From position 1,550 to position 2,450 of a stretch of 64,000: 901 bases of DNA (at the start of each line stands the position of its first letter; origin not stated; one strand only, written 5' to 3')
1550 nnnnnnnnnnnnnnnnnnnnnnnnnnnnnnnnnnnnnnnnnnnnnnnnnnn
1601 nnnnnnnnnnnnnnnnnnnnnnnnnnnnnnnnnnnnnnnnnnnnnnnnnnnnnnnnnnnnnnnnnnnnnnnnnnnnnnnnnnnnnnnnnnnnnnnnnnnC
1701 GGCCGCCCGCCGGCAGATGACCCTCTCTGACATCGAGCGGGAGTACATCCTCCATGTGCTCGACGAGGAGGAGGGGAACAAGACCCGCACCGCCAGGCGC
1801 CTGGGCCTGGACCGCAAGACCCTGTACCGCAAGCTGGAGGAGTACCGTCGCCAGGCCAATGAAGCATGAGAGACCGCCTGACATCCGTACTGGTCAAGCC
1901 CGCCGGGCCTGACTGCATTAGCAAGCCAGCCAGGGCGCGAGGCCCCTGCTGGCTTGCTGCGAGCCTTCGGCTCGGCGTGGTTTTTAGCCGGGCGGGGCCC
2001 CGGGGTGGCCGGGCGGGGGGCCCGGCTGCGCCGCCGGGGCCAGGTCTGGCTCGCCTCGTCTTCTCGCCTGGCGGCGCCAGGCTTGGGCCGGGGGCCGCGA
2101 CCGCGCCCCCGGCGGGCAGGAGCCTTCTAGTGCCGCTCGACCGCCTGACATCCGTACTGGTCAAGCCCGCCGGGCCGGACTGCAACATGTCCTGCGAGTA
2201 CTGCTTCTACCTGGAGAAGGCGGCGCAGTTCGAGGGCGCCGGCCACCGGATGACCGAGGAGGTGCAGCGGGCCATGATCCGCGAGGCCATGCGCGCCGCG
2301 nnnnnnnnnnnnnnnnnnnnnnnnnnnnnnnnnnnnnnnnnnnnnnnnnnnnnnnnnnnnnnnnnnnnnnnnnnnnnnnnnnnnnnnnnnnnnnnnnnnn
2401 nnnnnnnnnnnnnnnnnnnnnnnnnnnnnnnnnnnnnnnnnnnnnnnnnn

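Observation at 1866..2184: In-frame 267-bp insertion/duplication at the 5' end of the radical-SAM maturase gene, bounded by 46-bp near-perfect direct repeats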

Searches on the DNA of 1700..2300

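Call 50: search_rna_families(source=window, start=1700, end=2300, threshold=evalue, max_evalue=1)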
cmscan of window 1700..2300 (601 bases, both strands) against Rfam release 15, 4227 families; matches with E-value up to 1: 1.
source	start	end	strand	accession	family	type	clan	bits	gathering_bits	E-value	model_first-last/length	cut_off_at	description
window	1919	1959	+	RF00983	mir-662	Gene; miRNA;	-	20.4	88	0.47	1-82/82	no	mir-662 microRNA precursor family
